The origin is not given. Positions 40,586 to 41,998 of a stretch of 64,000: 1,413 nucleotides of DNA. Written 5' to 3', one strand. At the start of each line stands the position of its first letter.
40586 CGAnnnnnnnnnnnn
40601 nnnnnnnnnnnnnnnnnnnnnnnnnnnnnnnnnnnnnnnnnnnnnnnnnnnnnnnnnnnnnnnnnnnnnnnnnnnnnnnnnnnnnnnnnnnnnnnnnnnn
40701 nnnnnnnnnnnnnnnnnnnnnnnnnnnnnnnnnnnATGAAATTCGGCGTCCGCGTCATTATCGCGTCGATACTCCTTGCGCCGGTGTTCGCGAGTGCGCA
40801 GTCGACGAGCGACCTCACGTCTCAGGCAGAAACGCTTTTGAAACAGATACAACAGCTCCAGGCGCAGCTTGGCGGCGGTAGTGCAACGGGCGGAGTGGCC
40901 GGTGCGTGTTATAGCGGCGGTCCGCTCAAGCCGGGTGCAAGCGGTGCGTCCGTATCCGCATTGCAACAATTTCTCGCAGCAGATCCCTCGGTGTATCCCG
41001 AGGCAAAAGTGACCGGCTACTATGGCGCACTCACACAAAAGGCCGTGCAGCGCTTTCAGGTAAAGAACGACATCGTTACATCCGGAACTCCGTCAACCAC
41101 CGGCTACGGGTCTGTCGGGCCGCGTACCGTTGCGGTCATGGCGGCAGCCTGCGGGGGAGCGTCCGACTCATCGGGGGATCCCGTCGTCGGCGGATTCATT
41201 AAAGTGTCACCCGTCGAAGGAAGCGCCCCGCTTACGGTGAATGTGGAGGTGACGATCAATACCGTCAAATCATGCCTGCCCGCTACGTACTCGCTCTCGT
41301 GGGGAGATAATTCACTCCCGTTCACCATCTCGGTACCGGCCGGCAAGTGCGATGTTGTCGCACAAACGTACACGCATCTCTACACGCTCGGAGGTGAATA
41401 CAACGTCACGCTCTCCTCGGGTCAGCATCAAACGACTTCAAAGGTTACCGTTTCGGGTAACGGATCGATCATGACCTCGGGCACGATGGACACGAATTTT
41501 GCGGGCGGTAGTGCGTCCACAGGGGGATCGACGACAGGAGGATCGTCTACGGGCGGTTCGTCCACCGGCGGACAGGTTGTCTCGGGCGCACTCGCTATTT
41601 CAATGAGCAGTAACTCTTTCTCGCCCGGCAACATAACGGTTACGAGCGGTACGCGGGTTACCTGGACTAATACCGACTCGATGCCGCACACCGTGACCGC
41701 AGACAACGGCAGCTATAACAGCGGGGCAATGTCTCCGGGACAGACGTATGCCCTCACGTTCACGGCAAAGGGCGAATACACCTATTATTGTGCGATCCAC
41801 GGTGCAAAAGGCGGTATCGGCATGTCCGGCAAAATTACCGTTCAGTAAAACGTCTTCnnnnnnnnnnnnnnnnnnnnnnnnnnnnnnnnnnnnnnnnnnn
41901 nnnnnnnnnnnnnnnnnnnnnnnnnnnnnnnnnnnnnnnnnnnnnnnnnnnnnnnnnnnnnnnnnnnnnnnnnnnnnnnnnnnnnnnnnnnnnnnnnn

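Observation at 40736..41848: Cupredoxin tethered to the cell wall by a peptidoglycan-binding domain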

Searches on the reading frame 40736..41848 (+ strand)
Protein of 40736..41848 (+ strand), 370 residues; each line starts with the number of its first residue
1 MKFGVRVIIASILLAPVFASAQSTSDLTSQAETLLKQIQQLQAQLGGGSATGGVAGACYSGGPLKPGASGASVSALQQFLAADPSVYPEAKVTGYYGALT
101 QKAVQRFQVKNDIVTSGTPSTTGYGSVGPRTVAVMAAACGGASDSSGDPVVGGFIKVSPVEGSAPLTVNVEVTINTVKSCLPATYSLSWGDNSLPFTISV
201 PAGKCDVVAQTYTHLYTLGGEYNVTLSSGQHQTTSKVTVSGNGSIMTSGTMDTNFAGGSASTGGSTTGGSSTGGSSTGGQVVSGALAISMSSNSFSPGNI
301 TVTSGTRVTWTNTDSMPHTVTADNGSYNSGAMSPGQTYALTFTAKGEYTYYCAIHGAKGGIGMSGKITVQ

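Call 3: search_protein_families(library=pfam, proteins=[window:40736-41848:+], max_evalue=0.1)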
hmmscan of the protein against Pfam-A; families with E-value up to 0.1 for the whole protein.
window:40736-41848:+ (370 aa): 4 families
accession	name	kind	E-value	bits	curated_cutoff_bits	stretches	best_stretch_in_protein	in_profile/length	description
PF00127.26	Copper-bind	-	6.4e-13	49.4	21.2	1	293-370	12-99/99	Copper binding proteins, plastocyanin/azurin family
PF13473.12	Cupredoxin_1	-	6e-08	33.1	27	1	286-359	23-100/104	Cupredoxin-like domain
PF01471.23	PG_binding_1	-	1.5e-06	28.8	23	1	69-119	1-49/57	Putative peptidoglycan binding domain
PF18911.6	PKD_4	-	0.0042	17.6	27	1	164-229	16-69/85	PKD domain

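Call 4: search_protein_families(library=ncbifam, proteins=[window:40736-41848:+], max_evalue=0.1)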
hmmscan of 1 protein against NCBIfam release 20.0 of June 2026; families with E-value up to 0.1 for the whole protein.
window:40736-41848:+ (370 aa): 5 families
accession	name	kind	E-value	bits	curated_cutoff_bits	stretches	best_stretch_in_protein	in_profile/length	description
TIGR02656.1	cyanin_plasto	equivalog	7.2e-14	52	87.85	1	293-370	12-99/99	plastocyanin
TIGR02657.1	amicyanin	equivalog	2.1e-10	40.8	110.2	1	295-357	8-75/83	amicyanin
TIGR03102.1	halo_cynanin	subfamily_domain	1.6e-08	34.6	93.8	1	290-369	34-114/115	halocyanin domain-containing protein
TIGR02869.1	spore_SleB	equivalog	0.0002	21.3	236.5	1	64-123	7-64/201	spore cortex-lytic enzyme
TIGR02376.1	Cu_nitrite_red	equivalog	0.013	14.9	296.3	1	317-369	82-144/326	copper-containing nitrite reductase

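Call 5: search_solved_structures(query=window:40736-41848:+, max_evalue=1, show_alignments=3)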
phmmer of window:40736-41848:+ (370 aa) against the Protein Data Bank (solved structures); distinct sequences matched with E-value up to 1: 62 (the best 60 are shown).
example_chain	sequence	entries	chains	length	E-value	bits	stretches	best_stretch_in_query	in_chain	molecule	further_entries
9cck_A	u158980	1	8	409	1.6e-12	50.5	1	292-360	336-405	Copper-containing nitrite reductase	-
1bxu_A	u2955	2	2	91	7.3e-12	48.3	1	292-370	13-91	PLASTOCYANIN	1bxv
3ply_A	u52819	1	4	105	1.1e-09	41.2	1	278-360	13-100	Amicyanin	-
5fc9_A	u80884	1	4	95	1.4e-09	40.8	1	292-360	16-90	Blue (Type 1) copper domain protein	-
1oow_A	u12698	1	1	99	1.6e-09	40.6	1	291-369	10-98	Plastocyanin, chloroplast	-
3cvb_A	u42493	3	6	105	1.6e-09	40.6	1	294-370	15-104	Plastocyanin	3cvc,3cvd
1baw_A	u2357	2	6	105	1.7e-09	40.6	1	294-370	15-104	PLASTOCYANIN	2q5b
2w88_A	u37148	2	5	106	1.7e-09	40.5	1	294-370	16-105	PLASTOCYANIN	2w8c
2plt_A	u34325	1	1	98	2e-09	40.3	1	292-370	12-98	PLASTOCYANIN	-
1ylb_B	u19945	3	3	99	3.2e-09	39.6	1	292-369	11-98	Plastocyanin, chloroplast | PLASTOCYANIN | Plastocyanin, chloroplastic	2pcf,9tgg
1ag6_A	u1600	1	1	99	3.2e-09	39.6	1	292-369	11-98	PLASTOCYANIN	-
3rym_A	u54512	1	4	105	3.4e-09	39.5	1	278-360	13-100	Amicyanin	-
4r0o_A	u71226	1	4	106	3.5e-09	39.5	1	294-370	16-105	Plastocyanin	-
1sfd_A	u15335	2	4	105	3.7e-09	39.4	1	278-357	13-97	Amicyanin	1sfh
1sf3_A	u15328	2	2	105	5.1e-09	39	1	278-357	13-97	Amicyanin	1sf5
6hbe_A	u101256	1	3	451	7.4e-07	31.8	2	327-361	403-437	Copper-containing nitrite reductase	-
1lbu_A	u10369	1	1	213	0.0039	19.6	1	58-119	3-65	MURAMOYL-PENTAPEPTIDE CARBOXYPEPTIDASE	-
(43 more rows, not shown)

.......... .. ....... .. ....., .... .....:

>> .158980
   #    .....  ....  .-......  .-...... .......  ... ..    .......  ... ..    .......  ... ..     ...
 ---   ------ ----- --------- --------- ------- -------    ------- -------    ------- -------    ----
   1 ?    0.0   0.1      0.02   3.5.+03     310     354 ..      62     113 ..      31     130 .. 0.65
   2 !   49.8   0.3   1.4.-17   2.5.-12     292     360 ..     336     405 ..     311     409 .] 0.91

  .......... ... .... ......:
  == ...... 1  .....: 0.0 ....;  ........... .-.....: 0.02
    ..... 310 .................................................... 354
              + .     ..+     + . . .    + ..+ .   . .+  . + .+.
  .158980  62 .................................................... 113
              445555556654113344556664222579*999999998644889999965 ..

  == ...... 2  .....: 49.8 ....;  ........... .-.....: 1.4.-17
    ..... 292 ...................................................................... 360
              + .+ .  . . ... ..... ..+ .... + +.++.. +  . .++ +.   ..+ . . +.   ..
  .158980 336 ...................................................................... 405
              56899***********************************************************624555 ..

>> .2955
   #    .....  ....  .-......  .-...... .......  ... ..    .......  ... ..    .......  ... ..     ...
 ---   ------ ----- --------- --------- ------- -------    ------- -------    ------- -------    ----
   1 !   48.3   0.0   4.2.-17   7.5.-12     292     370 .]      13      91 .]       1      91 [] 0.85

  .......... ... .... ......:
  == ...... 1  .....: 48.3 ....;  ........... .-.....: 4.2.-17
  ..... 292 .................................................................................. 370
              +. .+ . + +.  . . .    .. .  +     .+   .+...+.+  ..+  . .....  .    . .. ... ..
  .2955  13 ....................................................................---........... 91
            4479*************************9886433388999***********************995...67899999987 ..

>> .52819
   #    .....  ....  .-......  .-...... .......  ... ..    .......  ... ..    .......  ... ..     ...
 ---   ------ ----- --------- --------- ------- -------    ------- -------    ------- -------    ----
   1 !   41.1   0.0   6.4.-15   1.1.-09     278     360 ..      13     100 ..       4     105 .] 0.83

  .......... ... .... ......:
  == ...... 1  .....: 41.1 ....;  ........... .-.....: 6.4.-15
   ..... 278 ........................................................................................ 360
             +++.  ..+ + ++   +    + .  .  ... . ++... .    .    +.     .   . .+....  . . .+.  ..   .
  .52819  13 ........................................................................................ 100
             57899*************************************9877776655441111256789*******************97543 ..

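Call 11: find_homologous_proteins(query=window:40736-41848:+, max_evalue=0.001)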
Query window:40736-41848:+ (370 aa): 370 proteins with E <= 0.001 among 8000 candidates; the best 120 are listed.
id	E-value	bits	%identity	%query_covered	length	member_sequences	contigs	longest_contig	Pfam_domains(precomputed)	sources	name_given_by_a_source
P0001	4.5e-230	781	100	100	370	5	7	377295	PF00127.27,PF13473.13,PF01471.24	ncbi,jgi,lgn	jgi:plastocyanin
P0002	1.5e-169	582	73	100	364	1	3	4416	PF00127.27,PF13473.13,PF01471.24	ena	-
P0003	2.4e-158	545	71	100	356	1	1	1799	PF00127.27,PF13473.13,PF01471.24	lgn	-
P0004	6.0e-156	537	70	100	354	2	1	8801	PF00127.27,PF13473.13,PF01471.24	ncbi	-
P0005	1.3e-140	487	65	100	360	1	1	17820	PF00127.27,PF01471.24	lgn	-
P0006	1.4e-140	486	64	100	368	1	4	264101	PF00127.27,PF13473.13,PF01471.24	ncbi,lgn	-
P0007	2.3e-138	479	63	100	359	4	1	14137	PF00127.27,PF13473.13,PF01471.24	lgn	-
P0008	5.1e-138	478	62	100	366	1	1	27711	PF00127.27,PF13473.13,PF01471.24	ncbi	-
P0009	3.5e-137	475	62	99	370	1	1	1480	PF00127.27,PF13473.13,PF01471.24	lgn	-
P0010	5.8e-135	468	60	100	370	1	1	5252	PF00127.27,PF13473.13,PF01471.24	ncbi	-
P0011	9.9e-135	467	62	100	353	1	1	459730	PF00127.27,PF13473.13,PF01471.24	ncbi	-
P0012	2.7e-134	466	61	100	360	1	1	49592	PF00127.27,PF13473.13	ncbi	-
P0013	3.6e-132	459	60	100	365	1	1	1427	PF00127.27,PF13473.13,PF01471.24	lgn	-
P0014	3.9e-131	455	60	100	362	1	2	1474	PF00127.27,PF13473.13,PF01471.24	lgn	-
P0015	2.8e-130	453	61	100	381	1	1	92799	PF00127.27,PF13473.13,PF01471.24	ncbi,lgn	-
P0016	6.3e-122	425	55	100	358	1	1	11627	PF00127.27,PF13473.13,PF01471.24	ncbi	-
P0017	2.3e-120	420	56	100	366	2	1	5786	PF00127.27,PF13473.13,PF01471.24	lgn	-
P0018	3.3e-112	393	52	100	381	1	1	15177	PF00127.27,PF13473.13,PF01471.24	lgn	-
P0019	2.9e-109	383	53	100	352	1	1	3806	PF00127.27,PF13473.13,PF01471.24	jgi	jgi:plastocyanin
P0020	8.2e-101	356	51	61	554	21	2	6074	PF00801.27,PF00127.27,PF13473.13,PF01471.24,PF18911.7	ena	-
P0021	1.3e-100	355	47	72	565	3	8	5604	PF00801.27,PF00127.27,PF13473.13,PF01471.24,PF18911.7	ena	-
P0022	2.5e-97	344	49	62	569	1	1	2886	PF00801.27,PF00127.27,PF13473.13,PF01471.24,PF18911.7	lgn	-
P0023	3.2e-97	344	60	77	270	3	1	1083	PF00127.27,PF13473.13,PF01471.24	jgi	jgi:plastocyanin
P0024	6.4e-97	343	48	64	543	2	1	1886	PF00801.27,PF00127.27,PF13473.13,PF01471.24,PF18911.7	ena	-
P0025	4.4e-94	334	55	48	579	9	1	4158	PF00801.27,PF00127.27,PF13473.13,PF01471.24,PF18911.7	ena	-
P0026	4.9e-94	333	46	85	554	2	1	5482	PF00801.27,PF00127.27,PF13473.13,PF01471.24,PF18911.7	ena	-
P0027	6.5e-89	317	54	60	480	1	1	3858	PF00801.27,PF00127.27,PF13473.13,PF01471.24,PF18911.7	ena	-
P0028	2.5e-87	311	49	62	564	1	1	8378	PF00801.27,PF00127.27,PF13473.13,PF01471.24,PF18911.7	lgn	-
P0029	7.3e-87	310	43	96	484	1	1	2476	PF00801.27,PF00127.27,PF13473.13,PF01471.24,PF18911.7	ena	-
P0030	1.8e-86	309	53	60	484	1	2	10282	PF00801.27,PF00127.27,PF01471.24,PF18911.7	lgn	-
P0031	2.3e-86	308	52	62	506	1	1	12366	PF00801.27,PF00127.27,PF01471.24,PF18911.7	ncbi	-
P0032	2.4e-86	308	42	94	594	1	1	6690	PF00801.27,PF00127.27,PF13473.13,PF01471.24,PF18911.7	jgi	jgi:plastocyanin/peptidoglycan hydrolase-like protein with peptidoglycan-binding domain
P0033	5.2e-86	307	50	59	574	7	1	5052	PF00801.27,PF00127.27,PF13473.13,PF01471.24,PF18911.7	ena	-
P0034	1.1e-85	306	53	48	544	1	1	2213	PF00801.27,PF00127.27,PF13473.13,PF01471.24,PF18911.7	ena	-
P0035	5.3e-85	304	50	63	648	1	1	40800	PF00801.27,PF01471.24,PF18911.7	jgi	jgi:plastocyanin/PKD repeat protein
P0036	6.1e-85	303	45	61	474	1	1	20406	PF00801.27,PF00127.27,PF13473.13,PF01471.24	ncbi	-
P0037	7.0e-85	303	59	49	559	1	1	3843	PF00801.27,PF00127.27,PF13473.13,PF01471.24,PF18911.7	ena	-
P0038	8.3e-85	303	57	48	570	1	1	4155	PF00801.27,PF00127.27,PF13473.13,PF01471.24,PF18911.7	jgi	jgi:plastocyanin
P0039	8.7e-85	303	51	59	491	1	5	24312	PF00801.27,PF00127.27,PF13473.13,PF01471.24,PF18911.7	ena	-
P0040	1.1e-84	303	52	60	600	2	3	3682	PF00801.27,PF00127.27,PF13473.13,PF01471.24,PF18911.7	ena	-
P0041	1.2e-84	303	53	60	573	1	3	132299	PF00801.27,PF00127.27,PF13473.13,PF01471.24,PF18911.7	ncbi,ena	ncbi:MAG: plastocyanin/azurin family copper-binding protein [Patescibacteria group bacterium]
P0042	1.4e-84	302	45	65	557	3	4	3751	PF00801.27,PF00127.27,PF13473.13,PF01471.24,PF18911.7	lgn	-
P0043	1.4e-84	302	51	61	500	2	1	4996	PF00801.27,PF00127.27,PF13473.13,PF01471.24,PF18911.7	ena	-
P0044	3.6e-83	298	51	59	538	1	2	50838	PF00801.27,PF00127.27,PF13473.13,PF01471.24,PF18911.7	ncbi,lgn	-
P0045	8.8e-83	296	53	59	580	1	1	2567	PF00801.27,PF00127.27,PF13473.13,PF01471.24,PF18911.7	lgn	-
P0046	1.0e-82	296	51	65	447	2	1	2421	PF00127.27,PF13473.13,PF01471.24,PF18911.7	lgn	-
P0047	1.1e-82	296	51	65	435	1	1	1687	PF00801.27,PF01471.24,PF18911.7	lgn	-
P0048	2.2e-82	295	52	59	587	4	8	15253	PF00801.27,PF00127.27,PF13473.13,PF01471.24,PF18911.7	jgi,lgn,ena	-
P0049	3.9e-82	294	49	59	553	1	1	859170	PF00801.27,PF00127.27,PF13473.13,PF01471.24,PF18911.7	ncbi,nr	ncbi:MAG: cupredoxin domain-containing protein [Candidatus Kaiserbacteria bacterium]|nr:MAG: cupredo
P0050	4.7e-82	294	48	64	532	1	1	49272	PF00801.27,PF00127.27,PF01471.24,PF18911.7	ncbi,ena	-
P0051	7.0e-82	293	51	64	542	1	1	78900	PF00801.27,PF01471.24,PF18911.7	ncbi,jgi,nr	ncbi:hypothetical protein C4585_01270 [Candidatus Parcubacteria bacterium]|nr:MAG: hypothetical prot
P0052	1.0e-81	293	48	64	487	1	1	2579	PF00127.27,PF13473.13,PF01471.24,PF18911.7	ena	-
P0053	1.2e-81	293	55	55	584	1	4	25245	PF00801.27,PF00127.27,PF13473.13,PF01471.24,PF18911.7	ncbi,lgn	-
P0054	1.7e-81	292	53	59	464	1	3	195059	PF00801.27,PF00127.27,PF13473.13,PF01471.24,PF18911.7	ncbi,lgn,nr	ncbi:cupredoxin domain-containing protein [Candidatus Kaiserbacteria bacterium]|nr:cupredoxin domain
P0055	2.0e-81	292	45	100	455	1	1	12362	PF00801.27,PF00127.27,PF13473.13,PF01471.24,PF18911.7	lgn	-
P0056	1.9e-80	289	48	61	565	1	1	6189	PF00801.27,PF00127.27,PF13473.13,PF01471.24,PF18911.7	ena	-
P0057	2.7e-80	288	56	52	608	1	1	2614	PF00801.27,PF00127.27,PF13473.13,PF01471.24,PF18911.7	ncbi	-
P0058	2.9e-80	288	48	70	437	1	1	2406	PF00801.27,PF01471.24,PF18911.7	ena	-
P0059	6.9e-80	287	53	62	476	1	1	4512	PF00801.27,PF00127.27,PF13473.13,PF01471.24,PF18911.7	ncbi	-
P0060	8.8e-80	287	51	59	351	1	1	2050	PF00801.27,PF00127.27,PF13473.13,PF01471.24,PF18911.7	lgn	-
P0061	1.3e-79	286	47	84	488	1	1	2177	PF00801.27,PF00127.27,PF13473.13,PF18911.7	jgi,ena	jgi:plastocyanin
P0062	1.8e-79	285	39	98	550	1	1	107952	PF00801.27,PF00127.27,PF13473.13,PF01471.24,PF18911.7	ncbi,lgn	-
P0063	2.1e-79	285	51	63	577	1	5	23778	PF00801.27,PF00127.27,PF13473.13,PF01471.24,PF18911.7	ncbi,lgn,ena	-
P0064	2.6e-79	285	51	63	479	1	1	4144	PF00127.27,PF13473.13,PF01471.24,PF18911.7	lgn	-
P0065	3.0e-79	285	55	59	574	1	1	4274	PF00801.27,PF00127.27,PF13473.13,PF01471.24,PF18911.7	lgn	-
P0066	4.1e-79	284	46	59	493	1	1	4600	PF00801.27,PF00127.27,PF13473.13,PF01471.24,PF18911.7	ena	-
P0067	4.1e-79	284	52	56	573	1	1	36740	PF00801.27,PF00127.27,PF13473.13,PF01471.24,PF18911.7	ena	-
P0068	5.1e-79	284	51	59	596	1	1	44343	PF00801.27,PF00127.27,PF13473.13,PF01471.24,PF18911.7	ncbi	-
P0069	6.6e-79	284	54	56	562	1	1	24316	PF00801.27,PF00127.27,PF01471.24,PF18911.7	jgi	jgi:plastocyanin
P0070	1.5e-78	282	56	49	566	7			PF00801.27,PF00127.27,PF13473.13,PF01471.24,PF18911.7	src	-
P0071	3.3e-78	281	47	59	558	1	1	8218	PF00801.27,PF00127.27,PF18911.7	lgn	-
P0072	4.3e-78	281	55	56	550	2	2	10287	PF00801.27,PF00127.27,PF13473.13,PF01471.24,PF18911.7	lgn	-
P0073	5.7e-78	281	46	64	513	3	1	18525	PF00801.27,PF00127.27,PF13473.13,PF01471.24,PF18911.7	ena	-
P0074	6.2e-78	280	54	55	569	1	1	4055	PF00801.27,PF00127.27,PF13473.13,PF01471.24,PF18911.7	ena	-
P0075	6.4e-78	280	51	59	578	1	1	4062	PF00801.27,PF00127.27,PF13473.13,PF01471.24,PF18911.7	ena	-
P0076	1.1e-77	280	48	59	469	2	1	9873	PF00801.27,PF00127.27,PF13473.13,PF01471.24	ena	-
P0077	1.4e-77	279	52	59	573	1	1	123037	PF00801.27,PF13473.13,PF01471.24,PF18911.7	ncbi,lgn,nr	ncbi:cupredoxin domain-containing protein [Candidatus Kaiserbacteria bacterium]|nr:cupredoxin domain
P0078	3.4e-77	278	49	59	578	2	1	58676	PF00801.27,PF00127.27,PF13473.13,PF01471.24,PF18911.7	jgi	-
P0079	7.8e-77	277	49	65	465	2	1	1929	PF00801.27,PF01471.24,PF18911.7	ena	-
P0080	1.7e-76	276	48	61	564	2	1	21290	PF00801.27,PF00127.27,PF13473.13,PF01471.24,PF18911.7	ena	-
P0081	1.8e-76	276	52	62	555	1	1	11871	PF00801.27,PF00127.27,PF13473.13,PF01471.24,PF18911.7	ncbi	-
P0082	1.1e-75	273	50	61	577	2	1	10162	PF00801.27,PF00127.27,PF13473.13,PF01471.24,PF18911.7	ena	-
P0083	1.2e-75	273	52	58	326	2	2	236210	PF00801.27,PF00127.27,PF13473.13,PF01471.24,PF18911.7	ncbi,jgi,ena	-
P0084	1.3e-75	273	49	58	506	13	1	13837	PF00801.27,PF00127.27,PF13473.13,PF01471.24,PF18911.7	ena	-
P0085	1.7e-75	272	54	56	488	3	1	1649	PF00801.27,PF00127.27,PF13473.13,PF01471.24,PF18911.7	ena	-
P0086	2.9e-75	272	51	59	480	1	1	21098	PF00801.27,PF00127.27,PF13473.13,PF01471.24,PF18911.7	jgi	jgi:plastocyanin/peptidoglycan hydrolase-like protein with peptidoglycan-binding domain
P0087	4.6e-75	271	54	55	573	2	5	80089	PF00801.27,PF00127.27,PF13473.13,PF01471.24,PF18911.7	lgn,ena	-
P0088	4.8e-75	271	48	62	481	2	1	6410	PF00127.27,PF13473.13,PF01471.24,PF18911.7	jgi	-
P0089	1.4e-74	269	47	60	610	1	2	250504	PF00801.27,PF00127.27,PF13473.13,PF01471.24,PF18911.7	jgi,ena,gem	jgi:plastocyanin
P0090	2.3e-74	269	51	55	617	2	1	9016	PF00801.27,PF00127.27,PF13473.13,PF01471.24,PF18911.7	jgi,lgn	-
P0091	2.3e-74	269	54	55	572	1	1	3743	PF00801.27,PF00127.27,PF13473.13,PF01471.24,PF18911.7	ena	-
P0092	8.4e-74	267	52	49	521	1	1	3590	PF00801.27,PF00127.27,PF13473.13,PF01471.24,PF18911.7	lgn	-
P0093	1.4e-73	266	53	49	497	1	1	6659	PF00801.27,PF00127.27,PF13473.13,PF01471.24,PF18911.7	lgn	-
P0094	3.4e-73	265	50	56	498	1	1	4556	PF00801.27,PF00127.27,PF13473.13,PF01471.24,PF18911.7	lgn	-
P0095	8.1e-73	264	49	60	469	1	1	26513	PF00127.27,PF13473.13,PF01471.24,PF18911.7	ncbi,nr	ncbi:peptidoglycan-binding protein [Candidatus Kaiserbacteria bacterium]|nr:peptidoglycan-binding pr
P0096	1.1e-72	263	54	49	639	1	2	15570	PF00801.27,PF18911.7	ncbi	-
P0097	1.1e-72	263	47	54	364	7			PF00127.27,PF13473.13,PF01471.24,PF18911.7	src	-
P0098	1.5e-72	263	52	50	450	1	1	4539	PF00801.27,PF00127.27,PF01471.24,PF18911.7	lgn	-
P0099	4.2e-72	261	54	49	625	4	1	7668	PF00801.27,PF01471.24,PF18911.7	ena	-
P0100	1.1e-71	260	52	49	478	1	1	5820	PF00127.27,PF13473.13,PF01471.24,PF18911.7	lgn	-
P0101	1.1e-71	260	51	65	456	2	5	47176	PF00801.27,PF01471.24,PF18911.7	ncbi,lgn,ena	-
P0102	1.2e-70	256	52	65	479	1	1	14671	PF00801.27,PF18911.7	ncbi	-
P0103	1.3e-70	256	41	99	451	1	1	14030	PF00801.27,PF00127.27,PF13473.13,PF01471.24,PF18911.7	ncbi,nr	ncbi:MAG: cupredoxin domain-containing protein [bacterium]|nr:cupredoxin domain-containing protein [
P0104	1.4e-70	256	49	56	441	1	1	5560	PF00127.27,PF13473.13,PF01471.24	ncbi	-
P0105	1.5e-70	256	55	49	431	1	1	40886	PF00801.27,PF01471.24,PF18911.7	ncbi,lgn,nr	ncbi:MAG TPA: peptidoglycan-binding protein [Candidatus Paceibacterota bacterium]|nr:peptidoglycan-b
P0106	5.2e-70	254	52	66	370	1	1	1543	PF00801.27,PF01471.24,PF18911.7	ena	-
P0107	5.6e-70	254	47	61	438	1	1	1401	PF00801.27,PF00127.27,PF01471.24,PF18911.7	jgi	jgi:plastocyanin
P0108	1.9e-69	253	44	18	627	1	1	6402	PF00127.27,PF13473.13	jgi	jgi:plastocyanin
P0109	2.9e-69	252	46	66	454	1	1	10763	PF00801.27,PF01471.24,PF18911.7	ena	-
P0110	3.2e-69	252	49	62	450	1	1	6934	PF00801.27,PF01471.24,PF18911.7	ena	-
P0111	3.5e-69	252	52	60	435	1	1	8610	PF00801.27,PF01471.24,PF18911.7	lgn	-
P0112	1.1e-68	250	51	61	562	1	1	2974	PF00801.27,PF01471.24,PF18911.7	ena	-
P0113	1.3e-68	250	52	49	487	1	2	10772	PF00801.27,PF00127.27,PF13473.13,PF01471.24,PF18911.7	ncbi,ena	-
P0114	1.7e-68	249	49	66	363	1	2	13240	PF00801.27,PF01471.24,PF18911.7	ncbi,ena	-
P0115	3.1e-68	249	48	61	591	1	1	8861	PF00801.27,PF00127.27,PF13473.13,PF01471.24,PF18911.7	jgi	jgi:plastocyanin/peptidoglycan hydrolase-like protein with peptidoglycan-binding domain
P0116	3.6e-68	248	50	66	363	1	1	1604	PF00801.27,PF01471.24,PF18911.7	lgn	-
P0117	3.8e-68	248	51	51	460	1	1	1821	PF00801.27,PF01471.24,PF18911.7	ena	-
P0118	1.2e-67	247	47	72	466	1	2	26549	PF00801.27,PF17957.8,PF10342.16,PF01471.24,PF18911.7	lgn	-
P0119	2.0e-67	246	48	60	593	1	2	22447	PF00801.27,PF00127.27,PF13473.13,PF01471.24,PF18911.7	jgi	jgi:plastocyanin/peptidoglycan hydrolase-like protein with peptidoglycan-binding domain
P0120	2.4e-67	246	47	65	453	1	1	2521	PF00801.27,PF01471.24,PF18911.7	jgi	jgi:PKD repeat protein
